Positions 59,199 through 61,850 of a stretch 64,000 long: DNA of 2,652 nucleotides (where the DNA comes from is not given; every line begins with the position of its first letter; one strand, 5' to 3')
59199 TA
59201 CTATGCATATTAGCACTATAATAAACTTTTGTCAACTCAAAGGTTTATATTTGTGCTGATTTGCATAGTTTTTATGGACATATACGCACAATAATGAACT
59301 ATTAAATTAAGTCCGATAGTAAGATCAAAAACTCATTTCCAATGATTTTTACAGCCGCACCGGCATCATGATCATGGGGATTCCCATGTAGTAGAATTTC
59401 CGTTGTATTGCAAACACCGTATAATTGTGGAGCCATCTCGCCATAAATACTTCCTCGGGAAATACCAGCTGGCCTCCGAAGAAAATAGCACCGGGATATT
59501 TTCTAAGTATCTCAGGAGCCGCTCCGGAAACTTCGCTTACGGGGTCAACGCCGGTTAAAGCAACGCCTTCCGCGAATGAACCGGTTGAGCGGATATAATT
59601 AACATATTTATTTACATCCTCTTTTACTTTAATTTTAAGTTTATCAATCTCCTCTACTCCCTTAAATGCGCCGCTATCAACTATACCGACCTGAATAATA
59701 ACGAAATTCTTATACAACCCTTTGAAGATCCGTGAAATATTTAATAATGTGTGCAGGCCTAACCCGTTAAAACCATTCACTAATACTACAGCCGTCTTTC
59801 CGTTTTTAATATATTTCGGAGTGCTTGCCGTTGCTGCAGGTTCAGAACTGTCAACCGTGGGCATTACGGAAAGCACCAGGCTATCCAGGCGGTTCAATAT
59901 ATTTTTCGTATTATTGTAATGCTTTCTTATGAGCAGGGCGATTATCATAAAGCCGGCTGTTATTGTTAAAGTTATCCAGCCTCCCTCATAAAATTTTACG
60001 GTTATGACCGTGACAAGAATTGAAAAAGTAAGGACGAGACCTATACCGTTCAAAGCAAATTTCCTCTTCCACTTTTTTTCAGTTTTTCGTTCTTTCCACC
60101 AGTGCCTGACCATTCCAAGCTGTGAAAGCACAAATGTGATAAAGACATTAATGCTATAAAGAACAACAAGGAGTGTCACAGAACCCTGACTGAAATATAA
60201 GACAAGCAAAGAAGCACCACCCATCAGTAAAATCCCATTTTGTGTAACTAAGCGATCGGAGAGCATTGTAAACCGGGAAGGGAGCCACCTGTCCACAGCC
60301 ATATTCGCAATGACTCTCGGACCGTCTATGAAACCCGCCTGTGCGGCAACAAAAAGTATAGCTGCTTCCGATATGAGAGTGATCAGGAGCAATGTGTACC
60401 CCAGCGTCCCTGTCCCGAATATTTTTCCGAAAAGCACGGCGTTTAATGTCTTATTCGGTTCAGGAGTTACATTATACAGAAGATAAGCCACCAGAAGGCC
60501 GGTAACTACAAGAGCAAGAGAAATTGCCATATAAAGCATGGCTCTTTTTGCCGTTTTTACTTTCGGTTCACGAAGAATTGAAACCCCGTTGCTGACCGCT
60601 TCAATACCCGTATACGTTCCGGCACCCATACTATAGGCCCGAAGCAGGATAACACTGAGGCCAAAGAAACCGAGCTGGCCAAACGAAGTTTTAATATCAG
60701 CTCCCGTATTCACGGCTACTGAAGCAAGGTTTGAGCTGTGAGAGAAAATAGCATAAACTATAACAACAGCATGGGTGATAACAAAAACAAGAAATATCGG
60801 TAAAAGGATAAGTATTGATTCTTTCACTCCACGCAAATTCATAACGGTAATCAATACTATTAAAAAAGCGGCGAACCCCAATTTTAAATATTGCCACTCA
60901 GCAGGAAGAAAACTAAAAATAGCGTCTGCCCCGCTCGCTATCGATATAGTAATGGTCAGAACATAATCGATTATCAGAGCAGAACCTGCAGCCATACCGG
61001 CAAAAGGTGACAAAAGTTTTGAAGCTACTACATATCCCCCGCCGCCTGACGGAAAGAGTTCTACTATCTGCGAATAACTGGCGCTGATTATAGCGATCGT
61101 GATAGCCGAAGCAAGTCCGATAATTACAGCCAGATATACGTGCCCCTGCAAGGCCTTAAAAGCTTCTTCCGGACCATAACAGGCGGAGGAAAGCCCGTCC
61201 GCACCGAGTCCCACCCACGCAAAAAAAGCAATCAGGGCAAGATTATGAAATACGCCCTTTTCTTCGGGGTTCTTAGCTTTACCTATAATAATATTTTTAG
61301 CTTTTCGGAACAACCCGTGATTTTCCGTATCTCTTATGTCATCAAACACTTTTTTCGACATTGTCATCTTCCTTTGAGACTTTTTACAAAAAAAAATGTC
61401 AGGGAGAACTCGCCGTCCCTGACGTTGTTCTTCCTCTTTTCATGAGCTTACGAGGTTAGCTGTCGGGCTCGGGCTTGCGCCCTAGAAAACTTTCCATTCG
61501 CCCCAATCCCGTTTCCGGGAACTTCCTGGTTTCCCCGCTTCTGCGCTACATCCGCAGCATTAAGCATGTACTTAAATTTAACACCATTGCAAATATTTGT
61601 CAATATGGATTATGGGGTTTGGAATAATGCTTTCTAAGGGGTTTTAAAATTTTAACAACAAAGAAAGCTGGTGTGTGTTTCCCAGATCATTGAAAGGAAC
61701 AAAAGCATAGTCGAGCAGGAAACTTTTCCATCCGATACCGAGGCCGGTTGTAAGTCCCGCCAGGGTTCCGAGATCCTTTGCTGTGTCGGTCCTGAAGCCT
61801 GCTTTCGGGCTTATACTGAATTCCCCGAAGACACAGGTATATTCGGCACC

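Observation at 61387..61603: Candidate c-di-AMP (ydaO-class) riboswitch controlling a KimA-like APC transporter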

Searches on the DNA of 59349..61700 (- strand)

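Call 15: search_rna_families(sources=[L001, L002, L003, L004, L005, L006, L007, L008, L009, L010, L011, L012, L013, L014, L015, L016, L017, L018, L019, L020], threshold=gathering)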
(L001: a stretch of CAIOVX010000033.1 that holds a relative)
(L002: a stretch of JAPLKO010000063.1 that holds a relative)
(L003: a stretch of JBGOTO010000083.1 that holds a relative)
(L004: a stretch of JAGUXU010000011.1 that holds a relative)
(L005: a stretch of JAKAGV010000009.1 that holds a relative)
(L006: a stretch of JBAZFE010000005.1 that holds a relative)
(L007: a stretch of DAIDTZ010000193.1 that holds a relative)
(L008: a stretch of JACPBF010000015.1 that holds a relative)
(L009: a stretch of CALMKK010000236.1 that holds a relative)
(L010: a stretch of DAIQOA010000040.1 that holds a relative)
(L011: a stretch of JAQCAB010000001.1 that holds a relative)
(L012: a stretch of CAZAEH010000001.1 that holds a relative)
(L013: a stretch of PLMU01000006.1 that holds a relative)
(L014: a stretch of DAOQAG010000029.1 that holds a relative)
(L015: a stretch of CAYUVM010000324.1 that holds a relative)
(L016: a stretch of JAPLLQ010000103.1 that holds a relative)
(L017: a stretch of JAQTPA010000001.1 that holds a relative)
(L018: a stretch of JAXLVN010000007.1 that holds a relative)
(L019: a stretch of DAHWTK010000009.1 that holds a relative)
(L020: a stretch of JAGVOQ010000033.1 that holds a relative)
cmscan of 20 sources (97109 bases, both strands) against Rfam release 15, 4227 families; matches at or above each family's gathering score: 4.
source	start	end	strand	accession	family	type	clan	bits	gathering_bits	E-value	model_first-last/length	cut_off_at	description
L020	3558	3982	+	RF01766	cspA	Cis-reg; thermoregulator;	-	78.6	78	6.8e-18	1-428/428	no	cspA thermoregulator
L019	1256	1425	+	RF00379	c-di-AMP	Cis-reg; riboswitch;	-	68.3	38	1.5e-13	1-134/134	no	c-di-AMP riboswitch aptamer (ydaO/yuaA leader)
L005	3563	3635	+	RF00005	tRNA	Gene; tRNA;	CL00001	65.7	29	7.1e-12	1-71/71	no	tRNA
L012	4214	4297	-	RF00005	tRNA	Gene; tRNA;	CL00001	59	29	5e-10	1-71/71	no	tRNA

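Call 17: search_rna_families(sources=[L021, L022, L023, L024, L025, L026, L027, L028, L029, L030, L031, L032, L033, L034, L035, L036, L037, L038, L039, L040], threshold=gathering)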
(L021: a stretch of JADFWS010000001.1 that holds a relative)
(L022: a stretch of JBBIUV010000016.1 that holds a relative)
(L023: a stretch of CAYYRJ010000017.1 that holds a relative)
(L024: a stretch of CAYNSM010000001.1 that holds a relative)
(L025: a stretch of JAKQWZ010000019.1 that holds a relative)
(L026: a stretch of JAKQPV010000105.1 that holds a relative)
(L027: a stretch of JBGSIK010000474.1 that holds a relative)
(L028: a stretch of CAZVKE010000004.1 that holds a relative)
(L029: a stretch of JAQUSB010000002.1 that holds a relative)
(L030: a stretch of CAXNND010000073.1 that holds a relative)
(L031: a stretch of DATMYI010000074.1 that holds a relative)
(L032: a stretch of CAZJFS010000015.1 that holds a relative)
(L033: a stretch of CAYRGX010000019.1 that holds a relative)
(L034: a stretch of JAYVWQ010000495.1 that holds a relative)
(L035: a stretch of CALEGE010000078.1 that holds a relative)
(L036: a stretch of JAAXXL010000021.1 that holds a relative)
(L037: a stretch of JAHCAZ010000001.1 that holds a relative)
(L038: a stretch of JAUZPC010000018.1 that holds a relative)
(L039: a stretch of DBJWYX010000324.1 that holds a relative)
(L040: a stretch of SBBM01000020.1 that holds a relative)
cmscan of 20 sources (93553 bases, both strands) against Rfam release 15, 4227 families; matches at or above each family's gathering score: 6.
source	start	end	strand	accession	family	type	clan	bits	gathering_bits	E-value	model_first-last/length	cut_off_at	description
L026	1304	1437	+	RF00379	c-di-AMP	Cis-reg; riboswitch;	-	86.1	38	1.7e-18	1-134/134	no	c-di-AMP riboswitch aptamer (ydaO/yuaA leader)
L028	1311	1445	+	RF00379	c-di-AMP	Cis-reg; riboswitch;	-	84.2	38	5.4e-18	1-134/134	no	c-di-AMP riboswitch aptamer (ydaO/yuaA leader)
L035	139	273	+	RF00379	c-di-AMP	Cis-reg; riboswitch;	-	77.8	38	3.3e-16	1-134/134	no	c-di-AMP riboswitch aptamer (ydaO/yuaA leader)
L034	1236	1401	+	RF00379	c-di-AMP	Cis-reg; riboswitch;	-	52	38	5e-09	1-134/134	no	c-di-AMP riboswitch aptamer (ydaO/yuaA leader)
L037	1227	1398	+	RF00379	c-di-AMP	Cis-reg; riboswitch;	-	50.1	38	1.7e-08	1-134/134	no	c-di-AMP riboswitch aptamer (ydaO/yuaA leader)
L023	1318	1469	+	RF00379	c-di-AMP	Cis-reg; riboswitch;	-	47.2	38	1.1e-07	1-134/134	no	c-di-AMP riboswitch aptamer (ydaO/yuaA leader)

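Call 18: search_rna_families(sources=[L041, L042, L043, L044, L045, L046, L047, L048, L049, L050, L051, L052, L053, L054, L055, L056, L057, L058, L059, L060], threshold=gathering)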
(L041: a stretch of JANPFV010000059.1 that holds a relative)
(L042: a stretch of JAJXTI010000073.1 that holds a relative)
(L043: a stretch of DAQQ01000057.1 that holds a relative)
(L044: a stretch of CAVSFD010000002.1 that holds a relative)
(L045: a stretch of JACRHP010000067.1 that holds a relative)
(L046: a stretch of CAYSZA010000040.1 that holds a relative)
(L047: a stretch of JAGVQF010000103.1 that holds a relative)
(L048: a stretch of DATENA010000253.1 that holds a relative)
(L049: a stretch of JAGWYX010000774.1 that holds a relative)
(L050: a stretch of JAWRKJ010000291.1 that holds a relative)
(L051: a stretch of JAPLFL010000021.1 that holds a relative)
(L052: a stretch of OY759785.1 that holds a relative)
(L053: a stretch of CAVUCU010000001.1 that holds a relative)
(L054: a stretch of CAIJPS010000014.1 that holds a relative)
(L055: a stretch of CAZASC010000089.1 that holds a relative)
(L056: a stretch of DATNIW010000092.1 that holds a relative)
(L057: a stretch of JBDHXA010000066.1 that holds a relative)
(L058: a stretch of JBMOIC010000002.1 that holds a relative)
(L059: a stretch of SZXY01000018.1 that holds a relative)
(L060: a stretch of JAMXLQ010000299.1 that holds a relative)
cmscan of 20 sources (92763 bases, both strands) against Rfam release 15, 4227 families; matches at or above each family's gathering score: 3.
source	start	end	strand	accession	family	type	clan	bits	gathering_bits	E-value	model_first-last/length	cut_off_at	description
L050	1116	1249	+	RF00379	c-di-AMP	Cis-reg; riboswitch;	-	86.9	38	1e-18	1-134/134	no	c-di-AMP riboswitch aptamer (ydaO/yuaA leader)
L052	1039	1112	+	RF00005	tRNA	Gene; tRNA;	CL00001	64.1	29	1.8e-11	1-71/71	no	tRNA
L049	109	262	+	RF00379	c-di-AMP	Cis-reg; riboswitch;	-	57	38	2.1e-10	1-134/134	no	c-di-AMP riboswitch aptamer (ydaO/yuaA leader)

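Call 19: search_rna_families(sources=[L061, L062, L063, L064, L065, L066, L067, L068, L069, L070, L071, L072, L073, L074, L075, L076, L077, L078, L079, L080], threshold=gathering)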
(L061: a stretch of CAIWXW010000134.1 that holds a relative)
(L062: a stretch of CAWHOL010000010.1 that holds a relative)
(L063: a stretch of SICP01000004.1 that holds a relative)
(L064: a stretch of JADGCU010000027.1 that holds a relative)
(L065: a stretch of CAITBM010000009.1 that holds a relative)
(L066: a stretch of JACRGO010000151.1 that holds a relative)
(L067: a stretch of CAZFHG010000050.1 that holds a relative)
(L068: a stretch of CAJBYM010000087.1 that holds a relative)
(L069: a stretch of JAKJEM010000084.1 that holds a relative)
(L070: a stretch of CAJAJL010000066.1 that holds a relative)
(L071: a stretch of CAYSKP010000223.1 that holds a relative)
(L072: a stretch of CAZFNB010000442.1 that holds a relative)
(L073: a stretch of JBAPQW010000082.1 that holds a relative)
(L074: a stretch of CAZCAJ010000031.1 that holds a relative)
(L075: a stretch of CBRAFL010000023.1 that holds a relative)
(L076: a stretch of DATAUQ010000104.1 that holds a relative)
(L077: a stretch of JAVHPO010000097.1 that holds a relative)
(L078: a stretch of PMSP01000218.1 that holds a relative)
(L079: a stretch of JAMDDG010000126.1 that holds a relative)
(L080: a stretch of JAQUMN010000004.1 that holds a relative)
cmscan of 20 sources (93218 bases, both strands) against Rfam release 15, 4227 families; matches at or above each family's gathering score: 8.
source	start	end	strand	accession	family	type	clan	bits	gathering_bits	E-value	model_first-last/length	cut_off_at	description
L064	1080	1170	-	RF01051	c-di-GMP-I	Cis-reg; riboswitch;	CL00126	72.2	35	4.9e-12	1-87/87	no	c-di-GMP-I riboswitch aptamer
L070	1175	1246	+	RF00005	tRNA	Gene; tRNA;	CL00001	69.7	29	5.4e-13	1-71/71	no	tRNA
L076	1278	1439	+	RF00379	c-di-AMP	Cis-reg; riboswitch;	-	61.1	38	1.5e-11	1-134/134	no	c-di-AMP riboswitch aptamer (ydaO/yuaA leader)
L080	905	1076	+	RF00379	c-di-AMP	Cis-reg; riboswitch;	-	60.4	38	2.4e-11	1-134/134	no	c-di-AMP riboswitch aptamer (ydaO/yuaA leader)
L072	415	579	+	RF00379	c-di-AMP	Cis-reg; riboswitch;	-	57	38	2.1e-10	1-134/134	no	c-di-AMP riboswitch aptamer (ydaO/yuaA leader)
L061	1177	1340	+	RF00379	c-di-AMP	Cis-reg; riboswitch;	-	52.1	38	4.9e-09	1-134/134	no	c-di-AMP riboswitch aptamer (ydaO/yuaA leader)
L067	1229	1400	+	RF00379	c-di-AMP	Cis-reg; riboswitch;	-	51.4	38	7.4e-09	1-134/134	no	c-di-AMP riboswitch aptamer (ydaO/yuaA leader)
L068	1024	1111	+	RF00005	tRNA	Gene; tRNA;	CL00001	43.8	29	7.6e-06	1-71/71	no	tRNA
